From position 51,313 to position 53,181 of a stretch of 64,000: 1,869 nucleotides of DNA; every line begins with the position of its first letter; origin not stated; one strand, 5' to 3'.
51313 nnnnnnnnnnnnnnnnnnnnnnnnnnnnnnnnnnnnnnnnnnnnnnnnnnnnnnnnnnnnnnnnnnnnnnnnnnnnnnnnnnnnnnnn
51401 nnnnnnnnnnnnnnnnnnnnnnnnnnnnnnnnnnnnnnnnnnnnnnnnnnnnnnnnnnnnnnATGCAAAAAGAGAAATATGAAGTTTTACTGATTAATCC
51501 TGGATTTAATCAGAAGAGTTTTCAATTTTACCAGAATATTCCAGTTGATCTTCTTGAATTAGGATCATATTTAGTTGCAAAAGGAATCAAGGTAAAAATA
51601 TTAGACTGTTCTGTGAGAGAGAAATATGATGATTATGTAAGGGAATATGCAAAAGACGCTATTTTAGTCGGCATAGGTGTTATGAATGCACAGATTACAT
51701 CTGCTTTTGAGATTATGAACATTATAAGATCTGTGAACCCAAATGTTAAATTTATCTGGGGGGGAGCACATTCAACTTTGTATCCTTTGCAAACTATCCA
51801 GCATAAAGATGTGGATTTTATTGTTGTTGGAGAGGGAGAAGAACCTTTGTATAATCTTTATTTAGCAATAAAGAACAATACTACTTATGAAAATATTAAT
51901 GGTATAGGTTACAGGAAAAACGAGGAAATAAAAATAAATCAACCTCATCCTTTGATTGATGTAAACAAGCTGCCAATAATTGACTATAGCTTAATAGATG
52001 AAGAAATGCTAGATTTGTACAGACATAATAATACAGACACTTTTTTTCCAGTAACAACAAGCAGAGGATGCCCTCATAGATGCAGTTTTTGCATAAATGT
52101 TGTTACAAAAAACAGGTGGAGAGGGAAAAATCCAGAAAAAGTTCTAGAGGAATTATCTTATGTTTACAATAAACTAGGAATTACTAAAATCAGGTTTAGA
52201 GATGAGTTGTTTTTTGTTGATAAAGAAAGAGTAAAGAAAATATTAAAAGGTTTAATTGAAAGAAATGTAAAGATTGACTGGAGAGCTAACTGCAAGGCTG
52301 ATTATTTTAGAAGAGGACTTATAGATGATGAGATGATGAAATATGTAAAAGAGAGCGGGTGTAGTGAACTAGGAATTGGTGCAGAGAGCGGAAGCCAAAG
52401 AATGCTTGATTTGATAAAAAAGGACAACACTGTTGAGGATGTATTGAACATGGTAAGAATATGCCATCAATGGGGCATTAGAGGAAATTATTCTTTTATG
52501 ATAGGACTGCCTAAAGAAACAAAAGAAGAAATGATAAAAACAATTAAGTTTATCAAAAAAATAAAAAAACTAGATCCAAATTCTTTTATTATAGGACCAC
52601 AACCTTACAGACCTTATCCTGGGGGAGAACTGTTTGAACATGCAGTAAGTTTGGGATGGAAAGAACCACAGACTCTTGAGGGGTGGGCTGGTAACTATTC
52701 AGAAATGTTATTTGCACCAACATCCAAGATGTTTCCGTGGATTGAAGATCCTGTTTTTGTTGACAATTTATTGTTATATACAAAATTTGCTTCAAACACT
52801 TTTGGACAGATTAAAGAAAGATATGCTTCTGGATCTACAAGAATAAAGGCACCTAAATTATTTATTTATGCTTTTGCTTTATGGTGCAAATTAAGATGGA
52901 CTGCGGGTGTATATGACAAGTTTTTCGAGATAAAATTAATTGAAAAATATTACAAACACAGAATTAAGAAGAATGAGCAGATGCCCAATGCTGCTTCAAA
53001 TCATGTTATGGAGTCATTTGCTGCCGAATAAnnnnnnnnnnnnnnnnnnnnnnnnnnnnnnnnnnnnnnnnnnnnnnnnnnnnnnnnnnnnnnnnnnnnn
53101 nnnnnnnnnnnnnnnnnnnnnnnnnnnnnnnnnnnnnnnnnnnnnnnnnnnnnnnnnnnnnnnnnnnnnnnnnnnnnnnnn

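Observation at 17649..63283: Glycan-biosynthesis island of about 45 kb with eight radical SAM enzymes, five of them B12-dependent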

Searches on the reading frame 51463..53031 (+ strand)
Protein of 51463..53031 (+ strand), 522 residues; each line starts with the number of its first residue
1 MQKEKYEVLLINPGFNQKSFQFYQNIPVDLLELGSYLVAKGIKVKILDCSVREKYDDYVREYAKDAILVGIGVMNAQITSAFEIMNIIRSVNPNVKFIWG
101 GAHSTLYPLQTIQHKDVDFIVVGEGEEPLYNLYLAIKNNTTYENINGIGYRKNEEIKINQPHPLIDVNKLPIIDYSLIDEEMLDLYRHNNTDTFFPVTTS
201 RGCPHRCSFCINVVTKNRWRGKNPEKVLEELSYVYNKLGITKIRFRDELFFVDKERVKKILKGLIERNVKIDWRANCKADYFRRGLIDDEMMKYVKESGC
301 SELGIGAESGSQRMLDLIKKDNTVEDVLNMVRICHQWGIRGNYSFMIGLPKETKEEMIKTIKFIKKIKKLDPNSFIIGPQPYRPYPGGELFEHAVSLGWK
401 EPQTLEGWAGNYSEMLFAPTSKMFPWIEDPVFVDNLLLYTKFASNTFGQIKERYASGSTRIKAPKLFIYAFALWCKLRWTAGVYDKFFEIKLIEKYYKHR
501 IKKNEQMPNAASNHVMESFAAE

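Call 4: search_protein_families(library=pfam, proteins=[window:51463-53031:+], max_evalue=0.01)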
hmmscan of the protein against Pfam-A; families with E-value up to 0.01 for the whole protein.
window:51463-53031:+ (522 aa): 2 families
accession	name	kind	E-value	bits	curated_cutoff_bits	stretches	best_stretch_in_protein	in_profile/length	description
PF04055.27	Radical_SAM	-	4e-22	79.6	29.5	1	198-364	2-166/166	Radical SAM superfamily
PF02310.24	B12-binding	-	3.5e-15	56.3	32.1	1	28-131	15-119/121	B12 binding domain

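Call 9: search_protein_families(library=ncbifam, proteins=[window:51463-53031:+], max_evalue=0.001)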
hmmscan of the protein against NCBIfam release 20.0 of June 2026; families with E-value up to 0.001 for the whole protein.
window:51463-53031:+ (522 aa): 30 families (the best 25 are shown)
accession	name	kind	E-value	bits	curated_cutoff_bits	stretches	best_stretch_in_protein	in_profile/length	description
TIGR02026.1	BchE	equivalog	4.2e-45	154.5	481.35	1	8-392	2-385/497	magnesium-protoporphyrin IX monomethyl ester anaerobic oxidative cyclase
TIGR03471.1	HpnJ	equivalog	1.4e-44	152.8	577.6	1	45-402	48-395/472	hopanoid biosynthesis associated radical SAM protein HpnJ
TIGR04479.1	bcpD_PhpK_rSAM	subfamily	2.2e-38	131.9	600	1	18-368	63-410/504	PhpK family radical SAM P-methyltransferase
TIGR04385.1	B12_rSAM_cofa1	equivalog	8.6e-38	130.7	450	1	27-373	20-370/438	B12 lower ligand biosynthesis radical SAM protein BzaD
NF050148.1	rSAM_ApyD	equivalog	6.4e-36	124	750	1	43-393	41-392/645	RiPP biosynthesis radical SAM protein ApyD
TIGR03975.1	rSAM_ocin_1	subfamily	1.5e-35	122.8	281.85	1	65-373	128-436/606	RiPP maturation radical SAM C-methyltransferase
TIGR04072.2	rSAM_ladder_B12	equivalog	2.7e-35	121.9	360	1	77-370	82-352/443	lipid biosynthesis B12-binding/radical SAM protein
TIGR04013.1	B12_SAM_MJ_1487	hypoth_equivalog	1.5e-32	112.9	251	1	68-371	46-337/382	TIGR04013 family B12-binding domain/radical SAM domain-containing protein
TIGR04014.1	B12_SAM_MJ_0865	equivalog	3.4e-30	105.2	360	1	83-407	56-371/434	methyl-coenzyme M reductase glutamine C-methyltransferase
NF038361.1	rSAM_Sden_1168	equivalog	1.1e-27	96.8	575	1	52-398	129-477/560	Sden_1168 family B12-binding radical SAM P-methyltransferase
NF040542.1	rSAM_RCCLKC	equivalog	1.7e-24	86.8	450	1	37-367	23-350/423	arsinothricin biosynthesis radical SAM protein ArsL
TIGR04190.1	B12_SAM_Ta0216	equivalog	5.7e-24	84.6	500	1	21-400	31-432/554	TIGR04190 family B12-binding domain/radical SAM domain protein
NF045585.1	rSAM_slr0320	equivalog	8.8e-23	80.6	775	1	89-383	133-431/511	photosystem II high light acclimation radical SAM protein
TIGR04295.1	B12_rSAM_oligo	hypoth_equivalog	8e-22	77.5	400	1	97-325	104-319/422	TIGR04295 family B12-binding domain-containing radical SAM protein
NF040546.1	rSAM_CUAEP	equivalog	4.4e-21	75.1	500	1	32-368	18-342/468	CUAEP/CCAEP-tail radical SAM (seleno)protein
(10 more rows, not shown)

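Call 70: search_solved_structures(query=window:51463-53031:+, max_evalue=0.001)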
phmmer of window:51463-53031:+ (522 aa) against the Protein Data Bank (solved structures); distinct sequences matched with E-value up to 0.001: 5.
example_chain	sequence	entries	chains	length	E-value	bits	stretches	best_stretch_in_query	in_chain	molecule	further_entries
6fd2_B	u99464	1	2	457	5.3e-17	64.7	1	197-401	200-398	Putative apramycin biosynthetic oxidoreductase 4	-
9ccb_A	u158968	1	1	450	1e-12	50.5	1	78-393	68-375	Radical SAM core domain-containing protein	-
5ul2_A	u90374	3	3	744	3.9e-11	45.3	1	32-346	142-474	OxsB protein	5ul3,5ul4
6wte_A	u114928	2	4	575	1.4e-10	43.5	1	186-362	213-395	B12-binding domain-containing protein | Tryptophan-C2-methyltransferase containing B12-binding domain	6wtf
7kdx_A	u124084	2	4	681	0.00016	23.5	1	82-232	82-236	Methyltransferase TokK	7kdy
